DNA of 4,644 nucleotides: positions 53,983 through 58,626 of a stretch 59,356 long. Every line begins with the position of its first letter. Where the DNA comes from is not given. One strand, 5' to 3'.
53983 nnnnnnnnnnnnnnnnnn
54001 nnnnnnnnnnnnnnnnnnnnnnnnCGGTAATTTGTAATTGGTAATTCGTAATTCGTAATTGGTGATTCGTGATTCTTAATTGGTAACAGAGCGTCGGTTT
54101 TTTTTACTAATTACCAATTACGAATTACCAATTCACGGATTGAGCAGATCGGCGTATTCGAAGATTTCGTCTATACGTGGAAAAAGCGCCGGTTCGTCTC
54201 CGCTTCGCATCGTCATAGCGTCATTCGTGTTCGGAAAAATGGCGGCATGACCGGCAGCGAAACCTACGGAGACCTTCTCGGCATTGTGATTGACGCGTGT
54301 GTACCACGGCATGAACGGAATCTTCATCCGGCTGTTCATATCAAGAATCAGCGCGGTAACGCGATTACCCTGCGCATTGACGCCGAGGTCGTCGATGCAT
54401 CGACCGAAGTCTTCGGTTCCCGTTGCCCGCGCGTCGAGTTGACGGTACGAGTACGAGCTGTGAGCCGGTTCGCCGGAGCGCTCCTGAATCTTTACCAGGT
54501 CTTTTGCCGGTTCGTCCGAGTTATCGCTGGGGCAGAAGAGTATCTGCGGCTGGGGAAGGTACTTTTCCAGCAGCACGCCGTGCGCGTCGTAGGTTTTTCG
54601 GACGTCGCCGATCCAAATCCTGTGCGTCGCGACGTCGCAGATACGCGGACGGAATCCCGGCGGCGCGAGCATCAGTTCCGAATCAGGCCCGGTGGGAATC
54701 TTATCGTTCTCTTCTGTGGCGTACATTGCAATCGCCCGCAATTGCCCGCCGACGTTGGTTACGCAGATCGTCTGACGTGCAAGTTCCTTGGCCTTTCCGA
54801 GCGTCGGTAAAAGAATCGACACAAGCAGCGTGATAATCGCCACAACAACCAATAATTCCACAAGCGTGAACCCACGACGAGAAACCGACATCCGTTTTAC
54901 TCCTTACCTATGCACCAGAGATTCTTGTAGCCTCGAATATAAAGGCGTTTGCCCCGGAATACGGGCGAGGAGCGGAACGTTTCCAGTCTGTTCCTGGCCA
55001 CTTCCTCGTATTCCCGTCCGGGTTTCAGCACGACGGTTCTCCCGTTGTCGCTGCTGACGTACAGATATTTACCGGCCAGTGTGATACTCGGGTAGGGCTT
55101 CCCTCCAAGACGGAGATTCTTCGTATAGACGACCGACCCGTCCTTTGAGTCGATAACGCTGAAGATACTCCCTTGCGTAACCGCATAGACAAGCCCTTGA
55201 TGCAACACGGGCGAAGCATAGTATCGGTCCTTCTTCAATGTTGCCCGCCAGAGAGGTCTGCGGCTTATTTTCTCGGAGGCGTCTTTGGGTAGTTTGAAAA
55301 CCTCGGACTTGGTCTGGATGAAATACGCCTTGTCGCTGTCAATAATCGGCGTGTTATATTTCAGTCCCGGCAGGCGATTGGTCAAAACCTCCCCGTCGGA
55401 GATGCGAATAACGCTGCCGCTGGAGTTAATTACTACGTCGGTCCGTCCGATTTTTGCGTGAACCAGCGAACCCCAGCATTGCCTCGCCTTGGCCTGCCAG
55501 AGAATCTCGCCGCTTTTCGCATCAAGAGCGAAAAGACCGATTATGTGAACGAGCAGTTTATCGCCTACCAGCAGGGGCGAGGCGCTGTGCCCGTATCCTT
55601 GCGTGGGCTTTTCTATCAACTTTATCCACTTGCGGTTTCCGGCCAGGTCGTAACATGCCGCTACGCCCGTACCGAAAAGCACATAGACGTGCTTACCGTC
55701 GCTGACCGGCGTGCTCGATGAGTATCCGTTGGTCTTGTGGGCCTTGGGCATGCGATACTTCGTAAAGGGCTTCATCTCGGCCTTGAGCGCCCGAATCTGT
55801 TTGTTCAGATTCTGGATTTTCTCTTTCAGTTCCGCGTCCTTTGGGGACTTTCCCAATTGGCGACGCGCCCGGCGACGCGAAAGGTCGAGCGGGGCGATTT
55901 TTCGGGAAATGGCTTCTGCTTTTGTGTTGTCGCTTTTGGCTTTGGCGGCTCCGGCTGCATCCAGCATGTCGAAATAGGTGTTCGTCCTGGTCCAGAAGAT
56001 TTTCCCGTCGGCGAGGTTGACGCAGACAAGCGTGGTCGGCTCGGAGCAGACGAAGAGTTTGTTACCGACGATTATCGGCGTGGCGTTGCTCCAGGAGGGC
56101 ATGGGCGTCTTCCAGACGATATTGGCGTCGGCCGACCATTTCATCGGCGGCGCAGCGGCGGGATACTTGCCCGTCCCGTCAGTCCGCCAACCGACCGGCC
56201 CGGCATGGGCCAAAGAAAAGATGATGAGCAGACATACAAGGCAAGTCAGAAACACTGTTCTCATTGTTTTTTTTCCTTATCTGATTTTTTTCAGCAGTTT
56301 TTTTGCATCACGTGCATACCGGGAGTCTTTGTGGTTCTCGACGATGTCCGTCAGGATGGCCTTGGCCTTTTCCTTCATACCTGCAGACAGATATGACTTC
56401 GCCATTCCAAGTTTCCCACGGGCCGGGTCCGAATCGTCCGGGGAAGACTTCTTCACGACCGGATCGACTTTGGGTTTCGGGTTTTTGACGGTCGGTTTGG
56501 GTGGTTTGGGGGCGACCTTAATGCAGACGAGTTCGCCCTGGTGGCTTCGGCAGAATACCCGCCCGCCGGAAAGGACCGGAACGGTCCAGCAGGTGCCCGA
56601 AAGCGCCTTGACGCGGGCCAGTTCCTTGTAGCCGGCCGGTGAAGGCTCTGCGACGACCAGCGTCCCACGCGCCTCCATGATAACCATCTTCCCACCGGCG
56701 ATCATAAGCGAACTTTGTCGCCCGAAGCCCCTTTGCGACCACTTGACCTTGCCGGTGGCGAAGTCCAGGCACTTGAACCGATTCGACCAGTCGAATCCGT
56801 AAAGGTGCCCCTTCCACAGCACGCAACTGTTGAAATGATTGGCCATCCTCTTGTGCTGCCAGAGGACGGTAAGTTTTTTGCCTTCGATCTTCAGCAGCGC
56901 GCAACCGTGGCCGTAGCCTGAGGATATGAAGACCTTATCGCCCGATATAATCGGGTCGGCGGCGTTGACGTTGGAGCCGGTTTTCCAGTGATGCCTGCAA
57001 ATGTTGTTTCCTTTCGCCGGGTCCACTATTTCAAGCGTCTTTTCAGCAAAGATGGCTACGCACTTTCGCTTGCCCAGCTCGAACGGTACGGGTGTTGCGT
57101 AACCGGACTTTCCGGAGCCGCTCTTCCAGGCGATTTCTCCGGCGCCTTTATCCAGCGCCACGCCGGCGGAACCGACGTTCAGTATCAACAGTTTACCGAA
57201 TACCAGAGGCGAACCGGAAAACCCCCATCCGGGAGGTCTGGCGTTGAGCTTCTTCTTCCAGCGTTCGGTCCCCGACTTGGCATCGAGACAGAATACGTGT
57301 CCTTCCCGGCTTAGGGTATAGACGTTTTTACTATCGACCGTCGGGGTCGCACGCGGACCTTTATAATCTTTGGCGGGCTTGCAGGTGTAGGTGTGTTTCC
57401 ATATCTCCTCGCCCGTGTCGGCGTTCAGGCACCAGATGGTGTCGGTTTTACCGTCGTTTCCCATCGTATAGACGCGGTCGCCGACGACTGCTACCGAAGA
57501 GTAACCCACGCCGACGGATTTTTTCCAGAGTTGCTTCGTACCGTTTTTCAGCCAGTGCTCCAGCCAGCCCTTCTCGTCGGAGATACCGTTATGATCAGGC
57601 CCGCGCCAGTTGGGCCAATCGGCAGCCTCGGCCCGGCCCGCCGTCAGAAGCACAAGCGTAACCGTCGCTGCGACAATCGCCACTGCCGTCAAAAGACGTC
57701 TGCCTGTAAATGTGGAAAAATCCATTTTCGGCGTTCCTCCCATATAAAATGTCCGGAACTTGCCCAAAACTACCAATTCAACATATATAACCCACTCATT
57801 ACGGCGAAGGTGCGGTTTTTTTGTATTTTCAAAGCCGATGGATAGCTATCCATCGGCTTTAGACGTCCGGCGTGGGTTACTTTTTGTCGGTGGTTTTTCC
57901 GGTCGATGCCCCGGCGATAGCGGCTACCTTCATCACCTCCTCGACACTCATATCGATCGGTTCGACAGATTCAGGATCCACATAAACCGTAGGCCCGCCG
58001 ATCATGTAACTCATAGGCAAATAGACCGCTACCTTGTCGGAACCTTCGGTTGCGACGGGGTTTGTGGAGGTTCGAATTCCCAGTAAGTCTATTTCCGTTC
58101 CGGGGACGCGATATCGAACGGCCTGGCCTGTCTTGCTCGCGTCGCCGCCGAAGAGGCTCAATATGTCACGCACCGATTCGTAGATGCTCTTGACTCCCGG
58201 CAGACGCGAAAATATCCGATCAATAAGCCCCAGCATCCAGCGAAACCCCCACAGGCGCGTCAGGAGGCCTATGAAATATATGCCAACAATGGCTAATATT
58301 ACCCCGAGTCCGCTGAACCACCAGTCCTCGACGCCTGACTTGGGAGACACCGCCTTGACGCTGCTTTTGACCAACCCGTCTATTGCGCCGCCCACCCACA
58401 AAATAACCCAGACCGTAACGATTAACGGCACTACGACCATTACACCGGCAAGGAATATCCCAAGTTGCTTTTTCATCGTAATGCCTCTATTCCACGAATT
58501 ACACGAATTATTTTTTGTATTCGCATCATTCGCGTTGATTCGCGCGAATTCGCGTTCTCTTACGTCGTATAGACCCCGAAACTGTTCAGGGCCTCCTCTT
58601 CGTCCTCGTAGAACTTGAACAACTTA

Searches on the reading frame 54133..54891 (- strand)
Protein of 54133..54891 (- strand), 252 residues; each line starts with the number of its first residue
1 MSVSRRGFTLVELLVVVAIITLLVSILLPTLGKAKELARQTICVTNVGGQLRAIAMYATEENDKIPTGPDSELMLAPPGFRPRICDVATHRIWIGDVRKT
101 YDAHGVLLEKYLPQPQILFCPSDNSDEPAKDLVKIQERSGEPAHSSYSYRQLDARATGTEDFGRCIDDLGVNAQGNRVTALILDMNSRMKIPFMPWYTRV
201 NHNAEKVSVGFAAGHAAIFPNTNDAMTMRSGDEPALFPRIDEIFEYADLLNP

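Call 5: search_protein_families(library=pfam, proteins=[window:54133-54891:-], max_evalue=0.01)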
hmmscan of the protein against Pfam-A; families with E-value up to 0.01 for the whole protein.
window:54133-54891:- (252 aa): 1 family
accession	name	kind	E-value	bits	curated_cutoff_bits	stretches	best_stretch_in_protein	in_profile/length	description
PF07963.17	N_methyl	-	8.1e-07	28.8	21.2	1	5-28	4-27/27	Prokaryotic N-terminal methylation motif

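Call 12: search_protein_families(library=ncbifam, proteins=[window:54133-54891:-], max_evalue=0.01)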
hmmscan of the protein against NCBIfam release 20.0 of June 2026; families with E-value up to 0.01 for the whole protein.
window:54133-54891:- (252 aa): 10 families
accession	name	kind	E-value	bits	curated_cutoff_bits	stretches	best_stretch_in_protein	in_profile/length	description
TIGR01710.1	typeII_sec_gspG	equivalog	1e-07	32.1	88.85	1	6-67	1-61/134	type II secretion system major pseudopilin GspG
NF040999.1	pilin_ComGC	equivalog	7.6e-07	29.2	75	1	6-47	2-43/84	competence type IV pilus major pilin ComGC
TIGR02532.1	IV_pilin_GFxxxE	domain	7.7e-07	28.7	16.3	1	5-28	1-24/24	prepilin-type N-terminal cleavage/methylation domain-containing protein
TIGR01708.2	typeII_sec_gspH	equivalog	2.1e-06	27.9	80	1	6-40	2-38/169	type II secretion system minor pseudopilin GspH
TIGR02596.1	TIGR02596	subfamily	2.9e-06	27.5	70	1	8-64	1-57/196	Verru_Chthon cassette protein D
NF041775.1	typeIV_PilA_Myxo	equivalog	4.3e-06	26.9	400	1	5-53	10-58/214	type IV pilin protein PilA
NF041013.1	T4P_ComGE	equivalog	4.9e-05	23.4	49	1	6-33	4-31/83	competence type IV pilus minor pilin ComGE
NF007862.0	PRK10574.1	equivalog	5.8e-05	23.2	138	1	5-31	4-30/145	prepilin peptidase-dependent pilin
NF040982.1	ComGD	equivalog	0.00075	19.9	70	1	6-59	2-55/139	competence type IV pilus minor pilin ComGD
NF047828.1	T3SSXpsI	equivalog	0.0096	15.9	150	0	6-36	2-32/132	type II secretion system protein XpsI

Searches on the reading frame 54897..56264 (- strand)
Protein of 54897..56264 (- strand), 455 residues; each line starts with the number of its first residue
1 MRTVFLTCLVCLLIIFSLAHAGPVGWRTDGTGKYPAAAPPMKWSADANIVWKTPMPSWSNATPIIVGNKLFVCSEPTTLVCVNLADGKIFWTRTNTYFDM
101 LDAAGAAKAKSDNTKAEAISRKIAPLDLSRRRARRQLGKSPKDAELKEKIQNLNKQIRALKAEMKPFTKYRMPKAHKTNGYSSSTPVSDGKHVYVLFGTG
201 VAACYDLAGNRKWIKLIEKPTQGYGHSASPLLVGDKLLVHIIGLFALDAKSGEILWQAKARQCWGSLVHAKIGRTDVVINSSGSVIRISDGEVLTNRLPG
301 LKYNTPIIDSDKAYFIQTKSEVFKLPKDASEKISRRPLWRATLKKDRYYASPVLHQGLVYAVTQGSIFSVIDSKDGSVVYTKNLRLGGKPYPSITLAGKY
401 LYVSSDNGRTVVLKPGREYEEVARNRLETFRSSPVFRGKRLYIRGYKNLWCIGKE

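Call 5: search_protein_families(library=pfam, proteins=[window:54897-56264:-], max_evalue=0.01)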
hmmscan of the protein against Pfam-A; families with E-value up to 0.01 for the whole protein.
window:54897-56264:- (455 aa): 3 families
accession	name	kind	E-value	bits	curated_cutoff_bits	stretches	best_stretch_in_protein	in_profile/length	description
PF13360.13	PQQ_2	-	6.9e-22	78.7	27.6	3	182-325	65-222/233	Outer membrane protein assembly factor BamB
PF13570.13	Beta-prop_ACSF4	-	1e-08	35.4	133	1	177-406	88-320/329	Beta-alanine-activating enzyme, beta-propeller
PF01011.28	PQQ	-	7e-06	25.5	26.7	0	56-96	46-86/595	Glucose/ethanol/alcohol dehydrogenase, beta-propeller domain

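Call 12: search_protein_families(library=ncbifam, proteins=[window:54897-56264:-], max_evalue=0.01)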
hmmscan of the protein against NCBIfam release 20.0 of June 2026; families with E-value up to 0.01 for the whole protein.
window:54897-56264:- (455 aa): 6 families
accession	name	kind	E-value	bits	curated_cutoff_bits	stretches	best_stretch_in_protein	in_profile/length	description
TIGR03300.1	assembly_YfgL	equivalog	1.7e-11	43.5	285.2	1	156-262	30-135/377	outer membrane protein assembly factor BamB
NF008351.0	PRK11138.1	equivalog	5.7e-09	34.9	423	1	61-99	250-288/394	outer membrane protein assembly factor BamB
TIGR03075.1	PQQ_enz_alc_DH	subfamily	9.5e-07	27.8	480.05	0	224-262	59-99/530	PQQ-dependent dehydrogenase, methanol/ethanol family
TIGR04528.1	acido_non_PQQ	subfamily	8.1e-06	24.9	650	0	208-256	121-177/493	acido-empty-quinoprotein group A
TIGR03074.1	PQQ_membr_DH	subfamily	6.7e-05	20.9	832.65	0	60-93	206-239/783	membrane-bound PQQ-dependent dehydrogenase, glucose/quinate/shikimate family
NF041516.1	PA2928_fam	subfamily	0.003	17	70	0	244-271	71-100/376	PA2928 family protein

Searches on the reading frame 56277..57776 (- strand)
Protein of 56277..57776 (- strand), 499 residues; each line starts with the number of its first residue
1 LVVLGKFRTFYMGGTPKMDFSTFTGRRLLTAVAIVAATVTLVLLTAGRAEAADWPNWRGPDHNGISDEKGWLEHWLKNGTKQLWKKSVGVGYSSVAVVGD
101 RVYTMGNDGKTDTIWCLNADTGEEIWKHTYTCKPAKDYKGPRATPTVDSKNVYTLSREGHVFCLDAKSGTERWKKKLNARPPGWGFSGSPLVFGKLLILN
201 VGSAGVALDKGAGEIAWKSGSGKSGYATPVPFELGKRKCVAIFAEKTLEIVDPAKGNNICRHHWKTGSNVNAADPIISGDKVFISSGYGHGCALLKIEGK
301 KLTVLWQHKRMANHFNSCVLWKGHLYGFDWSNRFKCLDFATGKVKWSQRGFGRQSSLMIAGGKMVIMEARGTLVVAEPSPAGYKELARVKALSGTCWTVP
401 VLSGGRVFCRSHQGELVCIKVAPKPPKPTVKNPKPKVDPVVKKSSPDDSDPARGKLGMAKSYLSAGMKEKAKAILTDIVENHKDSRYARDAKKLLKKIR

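Call 5: search_protein_families(library=pfam, proteins=[window:56277-57776:-], max_evalue=0.01)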
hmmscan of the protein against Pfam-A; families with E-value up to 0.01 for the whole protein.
window:56277-57776:- (499 aa): 5 families
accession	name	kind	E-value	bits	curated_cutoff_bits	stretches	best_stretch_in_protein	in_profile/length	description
PF13360.13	PQQ_2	-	1.6e-28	100.4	27.6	2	112-348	3-233/233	Outer membrane protein assembly factor BamB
PF13570.13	Beta-prop_ACSF4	-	4.1e-13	49.9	133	1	113-420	72-328/329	Beta-alanine-activating enzyme, beta-propeller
PF01011.28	PQQ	-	1.7e-08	34.1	26.7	1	142-178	50-86/595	Glucose/ethanol/alcohol dehydrogenase, beta-propeller domain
PF13174.12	TPR_6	-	0.0031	18.5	26.3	1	456-485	4-33/33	Tetratricopeptide repeat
PF14559.12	TPR_19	-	0.0062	17.3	25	0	452-488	25-62/68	Tetratricopeptide repeat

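Call 12: search_protein_families(library=ncbifam, proteins=[window:56277-57725:-], max_evalue=0.01)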
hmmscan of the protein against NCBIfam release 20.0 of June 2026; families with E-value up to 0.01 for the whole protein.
window:56277-57725:- (482 aa): 6 families
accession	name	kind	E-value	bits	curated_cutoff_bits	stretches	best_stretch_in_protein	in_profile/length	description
TIGR03300.1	assembly_YfgL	equivalog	1.5e-19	69.9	285.2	1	63-402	40-376/377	outer membrane protein assembly factor BamB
TIGR04528.1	acido_non_PQQ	subfamily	1.1e-14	54.1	650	1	94-185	66-155/493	acido-empty-quinoprotein group A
NF008351.0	PRK11138.1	equivalog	9.9e-13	47.3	423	2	64-202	45-186/394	outer membrane protein assembly factor BamB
TIGR03075.1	PQQ_enz_alc_DH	subfamily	5.2e-11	41.8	480.05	1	78-188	65-174/530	PQQ-dependent dehydrogenase, methanol/ethanol family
NF053615.1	SerThrKinAfsKStmc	equivalog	1.4e-06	27.3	1300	1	67-336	515-775/809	protein serine/threonine kinase AfsK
TIGR03074.1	PQQ_membr_DH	subfamily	0.0091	13.9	832.65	0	126-161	207-242/783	membrane-bound PQQ-dependent dehydrogenase, glucose/quinate/shikimate family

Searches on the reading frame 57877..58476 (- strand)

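Call 41: search_protein_families(library=pfam, proteins=[window:57877-58476:-], max_evalue=0.01)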
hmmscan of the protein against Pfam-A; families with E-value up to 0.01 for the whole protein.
window:57877-58476:- (199 aa): 1 family
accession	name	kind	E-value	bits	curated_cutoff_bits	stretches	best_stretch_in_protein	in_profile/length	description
PF04367.18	DUF502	-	1.2e-21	77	23.8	1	60-160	1-106/107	Protein of unknown function (DUF502)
